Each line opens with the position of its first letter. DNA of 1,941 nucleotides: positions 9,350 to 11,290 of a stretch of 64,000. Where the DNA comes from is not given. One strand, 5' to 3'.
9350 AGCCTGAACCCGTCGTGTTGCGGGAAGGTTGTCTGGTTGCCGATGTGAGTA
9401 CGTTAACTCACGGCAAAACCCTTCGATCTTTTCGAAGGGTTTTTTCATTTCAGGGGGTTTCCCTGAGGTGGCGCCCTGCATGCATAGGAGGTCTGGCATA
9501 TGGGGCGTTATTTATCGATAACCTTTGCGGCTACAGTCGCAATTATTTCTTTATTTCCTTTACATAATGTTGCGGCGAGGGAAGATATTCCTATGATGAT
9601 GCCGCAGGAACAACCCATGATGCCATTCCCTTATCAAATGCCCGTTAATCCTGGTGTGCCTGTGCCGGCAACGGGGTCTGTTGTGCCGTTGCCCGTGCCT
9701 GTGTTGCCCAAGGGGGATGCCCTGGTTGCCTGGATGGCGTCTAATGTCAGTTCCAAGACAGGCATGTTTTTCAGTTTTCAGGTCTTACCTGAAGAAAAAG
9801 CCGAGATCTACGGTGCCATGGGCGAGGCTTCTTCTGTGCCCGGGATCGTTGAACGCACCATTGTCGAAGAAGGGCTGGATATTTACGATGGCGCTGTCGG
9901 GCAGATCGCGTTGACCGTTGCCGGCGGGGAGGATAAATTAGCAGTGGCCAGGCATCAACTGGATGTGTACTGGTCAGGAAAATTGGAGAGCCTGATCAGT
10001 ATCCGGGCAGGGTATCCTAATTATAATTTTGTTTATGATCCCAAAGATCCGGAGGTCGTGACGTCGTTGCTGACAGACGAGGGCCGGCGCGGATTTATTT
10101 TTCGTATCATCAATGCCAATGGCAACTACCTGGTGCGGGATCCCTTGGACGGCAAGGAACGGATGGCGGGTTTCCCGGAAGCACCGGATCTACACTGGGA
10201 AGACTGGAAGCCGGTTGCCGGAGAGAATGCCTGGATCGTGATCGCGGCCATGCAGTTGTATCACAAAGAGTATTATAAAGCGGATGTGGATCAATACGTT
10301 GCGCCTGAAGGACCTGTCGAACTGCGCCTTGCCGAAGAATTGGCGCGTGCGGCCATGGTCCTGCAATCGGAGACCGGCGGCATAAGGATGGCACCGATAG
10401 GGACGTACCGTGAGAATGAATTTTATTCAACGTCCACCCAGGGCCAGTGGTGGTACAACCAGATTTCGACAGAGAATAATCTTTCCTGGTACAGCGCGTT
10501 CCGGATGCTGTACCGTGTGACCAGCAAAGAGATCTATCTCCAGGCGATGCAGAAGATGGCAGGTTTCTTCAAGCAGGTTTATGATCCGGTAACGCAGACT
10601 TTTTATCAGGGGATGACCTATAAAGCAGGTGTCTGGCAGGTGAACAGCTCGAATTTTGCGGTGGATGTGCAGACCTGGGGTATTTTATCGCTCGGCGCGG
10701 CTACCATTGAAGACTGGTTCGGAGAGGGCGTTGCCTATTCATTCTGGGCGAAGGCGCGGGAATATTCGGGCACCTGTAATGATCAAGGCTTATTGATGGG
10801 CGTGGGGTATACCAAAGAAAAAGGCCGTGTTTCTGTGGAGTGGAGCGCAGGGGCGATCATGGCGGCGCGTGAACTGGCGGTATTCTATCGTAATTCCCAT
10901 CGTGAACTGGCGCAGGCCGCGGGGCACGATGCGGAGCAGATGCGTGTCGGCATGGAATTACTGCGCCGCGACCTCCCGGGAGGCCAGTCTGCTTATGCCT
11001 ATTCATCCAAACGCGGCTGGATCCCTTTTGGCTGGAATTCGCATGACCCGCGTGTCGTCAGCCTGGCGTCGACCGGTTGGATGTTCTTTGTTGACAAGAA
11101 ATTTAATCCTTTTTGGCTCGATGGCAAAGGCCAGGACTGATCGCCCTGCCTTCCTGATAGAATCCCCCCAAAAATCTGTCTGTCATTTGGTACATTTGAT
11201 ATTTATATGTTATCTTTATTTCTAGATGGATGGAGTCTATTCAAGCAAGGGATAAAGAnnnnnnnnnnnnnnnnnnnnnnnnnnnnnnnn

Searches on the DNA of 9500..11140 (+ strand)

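Call 13: search_rna_families(source=L001, threshold=gathering, show_alignments=2)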
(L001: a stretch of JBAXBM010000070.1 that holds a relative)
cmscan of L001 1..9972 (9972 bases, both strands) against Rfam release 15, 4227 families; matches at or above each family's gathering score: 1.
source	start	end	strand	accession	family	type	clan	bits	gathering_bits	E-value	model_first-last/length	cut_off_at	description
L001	4957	5046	+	RF01051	c-di-GMP-I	Cis-reg; riboswitch;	CL00126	69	35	3.2e-12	1-87/87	no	c-di-GMP-I riboswitch aptamer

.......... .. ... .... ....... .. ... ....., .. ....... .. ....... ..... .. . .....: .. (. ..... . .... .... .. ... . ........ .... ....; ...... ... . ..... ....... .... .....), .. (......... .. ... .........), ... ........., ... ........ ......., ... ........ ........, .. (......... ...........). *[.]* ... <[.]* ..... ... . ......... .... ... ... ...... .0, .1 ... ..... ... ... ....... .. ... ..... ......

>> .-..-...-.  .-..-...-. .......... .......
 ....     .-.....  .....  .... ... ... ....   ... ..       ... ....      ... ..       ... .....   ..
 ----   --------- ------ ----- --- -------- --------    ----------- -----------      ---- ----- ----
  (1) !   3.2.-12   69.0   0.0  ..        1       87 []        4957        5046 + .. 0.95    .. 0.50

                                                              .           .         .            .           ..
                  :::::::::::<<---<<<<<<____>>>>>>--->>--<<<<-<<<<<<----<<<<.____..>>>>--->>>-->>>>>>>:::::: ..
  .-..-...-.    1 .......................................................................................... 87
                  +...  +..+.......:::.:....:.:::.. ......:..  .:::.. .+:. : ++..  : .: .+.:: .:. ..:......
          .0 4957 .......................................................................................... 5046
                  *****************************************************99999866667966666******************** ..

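Call 55: search_rna_families(sources=[L016, L009, L012, L011, L020, L039, L035, L013, L077, L081, L062, L018, L005, L006, L028, L008, L019, L014, L026, L033], threshold=gathering, show_alignments=0)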
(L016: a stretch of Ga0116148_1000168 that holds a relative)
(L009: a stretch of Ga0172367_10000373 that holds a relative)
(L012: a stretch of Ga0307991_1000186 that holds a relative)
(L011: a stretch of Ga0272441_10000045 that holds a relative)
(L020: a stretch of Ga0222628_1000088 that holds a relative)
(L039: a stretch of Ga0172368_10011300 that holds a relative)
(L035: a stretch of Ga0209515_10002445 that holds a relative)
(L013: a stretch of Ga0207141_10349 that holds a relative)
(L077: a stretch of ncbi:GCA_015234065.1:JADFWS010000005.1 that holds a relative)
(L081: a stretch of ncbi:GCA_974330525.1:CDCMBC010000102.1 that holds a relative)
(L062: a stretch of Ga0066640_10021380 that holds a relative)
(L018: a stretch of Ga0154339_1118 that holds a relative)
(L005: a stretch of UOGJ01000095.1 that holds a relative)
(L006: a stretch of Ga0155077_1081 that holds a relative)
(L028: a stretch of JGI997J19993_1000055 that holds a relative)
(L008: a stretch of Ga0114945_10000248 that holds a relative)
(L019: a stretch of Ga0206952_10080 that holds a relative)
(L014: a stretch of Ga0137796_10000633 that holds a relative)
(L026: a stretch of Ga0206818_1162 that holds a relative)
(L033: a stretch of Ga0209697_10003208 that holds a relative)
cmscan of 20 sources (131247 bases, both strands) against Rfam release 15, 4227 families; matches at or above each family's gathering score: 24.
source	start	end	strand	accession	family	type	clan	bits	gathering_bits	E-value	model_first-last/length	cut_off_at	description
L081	1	1138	+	RF02541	LSU_rRNA_bacteria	Gene; rRNA;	CL00112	1157.9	50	0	1802-2925/2925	5'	Bacterial large subunit ribosomal RNA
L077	1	555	-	RF02541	LSU_rRNA_bacteria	Gene; rRNA;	CL00112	335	50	5e-106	1-2923/2925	3'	Bacterial large subunit ribosomal RNA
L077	1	761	+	RF02541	LSU_rRNA_bacteria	Gene; rRNA;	CL00112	305.2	50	3.7e-96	2557-2925/2925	5'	Bacterial large subunit ribosomal RNA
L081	1228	1343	+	RF00001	5S_rRNA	Gene; rRNA;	CL00113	84.9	38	2.4e-16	1-120/120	no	5S ribosomal RNA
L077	828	943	+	RF00001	5S_rRNA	Gene; rRNA;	CL00113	84.5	38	3e-16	1-120/120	no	5S ribosomal RNA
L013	2116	2192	+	RF03167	c-di-GMP-I-GGC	Cis-reg; riboswitch;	CL00126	68.9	59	6.5e-14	1-80/80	no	c-di-GMP-I-GGC riboswitch aptamer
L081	1471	1556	+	RF01051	c-di-GMP-I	Cis-reg; riboswitch;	CL00126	68.7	35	4.7e-11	1-87/87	no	c-di-GMP-I riboswitch aptamer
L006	2550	2646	+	RF01051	c-di-GMP-I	Cis-reg; riboswitch;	CL00126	66.9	35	1.3e-10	1-87/87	no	c-di-GMP-I riboswitch aptamer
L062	2396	2488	+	RF01051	c-di-GMP-I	Cis-reg; riboswitch;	CL00126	65.1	35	3.6e-10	1-87/87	no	c-di-GMP-I riboswitch aptamer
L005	2581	2673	+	RF01051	c-di-GMP-I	Cis-reg; riboswitch;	CL00126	64.9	35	4.1e-10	1-87/87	no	c-di-GMP-I riboswitch aptamer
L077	1038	1126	+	RF01051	c-di-GMP-I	Cis-reg; riboswitch;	CL00126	64.4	35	5.4e-10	1-87/87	no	c-di-GMP-I riboswitch aptamer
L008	2345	2433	+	RF00005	tRNA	Gene; tRNA;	CL00001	61.1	29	1.8e-10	1-71/71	no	tRNA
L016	2696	2786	+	RF01051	c-di-GMP-I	Cis-reg; riboswitch;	CL00126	60.8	35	4.1e-09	1-87/87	no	c-di-GMP-I riboswitch aptamer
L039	2693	2779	+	RF01051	c-di-GMP-I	Cis-reg; riboswitch;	CL00126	60.7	35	4.2e-09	1-87/87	no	c-di-GMP-I riboswitch aptamer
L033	2770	2848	+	RF03167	c-di-GMP-I-GGC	Cis-reg; riboswitch;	CL00126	59.2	59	4.1e-11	1-80/80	no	c-di-GMP-I-GGC riboswitch aptamer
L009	2707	2796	+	RF01051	c-di-GMP-I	Cis-reg; riboswitch;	CL00126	59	35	1.1e-08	1-87/87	no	c-di-GMP-I riboswitch aptamer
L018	2749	2842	+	RF01051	c-di-GMP-I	Cis-reg; riboswitch;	CL00126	58.7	35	1.3e-08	1-87/87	no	c-di-GMP-I riboswitch aptamer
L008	5942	6030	+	RF00005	tRNA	Gene; tRNA;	CL00001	57.5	29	1.7e-09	1-71/71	no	tRNA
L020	2654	2742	+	RF01051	c-di-GMP-I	Cis-reg; riboswitch;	CL00126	57.2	35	3.1e-08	1-87/87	no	c-di-GMP-I riboswitch aptamer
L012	2672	2756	+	RF01051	c-di-GMP-I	Cis-reg; riboswitch;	CL00126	56.6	35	4.2e-08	1-87/87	no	c-di-GMP-I riboswitch aptamer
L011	2659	2750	+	RF01051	c-di-GMP-I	Cis-reg; riboswitch;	CL00126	56.5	35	4.6e-08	1-87/87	no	c-di-GMP-I riboswitch aptamer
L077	3123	3211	+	RF00005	tRNA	Gene; tRNA;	CL00001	56.4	29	3.5e-09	1-71/71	no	tRNA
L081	3484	3572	+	RF00005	tRNA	Gene; tRNA;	CL00001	54.9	29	9.4e-09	1-71/71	no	tRNA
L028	2609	2734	+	RF01051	c-di-GMP-I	Cis-reg; riboswitch;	CL00126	47.1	35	8.9e-06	1-87/87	no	c-di-GMP-I riboswitch aptamer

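Call 71: search_rna_families(sources=[L027, L032, L043, L046, L047, L048, L052, L054, L055, L056, L057, L060, L066, L069, L070], threshold=gathering)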
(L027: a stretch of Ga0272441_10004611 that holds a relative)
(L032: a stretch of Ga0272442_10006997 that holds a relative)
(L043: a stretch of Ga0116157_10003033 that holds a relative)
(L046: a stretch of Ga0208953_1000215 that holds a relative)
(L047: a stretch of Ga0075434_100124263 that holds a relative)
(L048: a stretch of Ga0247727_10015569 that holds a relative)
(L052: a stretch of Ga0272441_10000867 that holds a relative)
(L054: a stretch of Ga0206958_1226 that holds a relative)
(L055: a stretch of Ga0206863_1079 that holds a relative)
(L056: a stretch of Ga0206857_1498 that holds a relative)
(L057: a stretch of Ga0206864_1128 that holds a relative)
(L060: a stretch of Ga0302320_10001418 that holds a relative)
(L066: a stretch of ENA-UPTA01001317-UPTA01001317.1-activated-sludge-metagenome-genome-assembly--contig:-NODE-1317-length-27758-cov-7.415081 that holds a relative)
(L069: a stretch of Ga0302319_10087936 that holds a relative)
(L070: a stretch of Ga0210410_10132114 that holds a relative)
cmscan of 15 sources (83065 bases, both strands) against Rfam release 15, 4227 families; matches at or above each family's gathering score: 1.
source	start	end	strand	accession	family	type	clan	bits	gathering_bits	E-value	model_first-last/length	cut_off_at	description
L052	231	315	+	RF00005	tRNA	Gene; tRNA;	CL00001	58.9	29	4.5e-10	1-71/71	no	tRNA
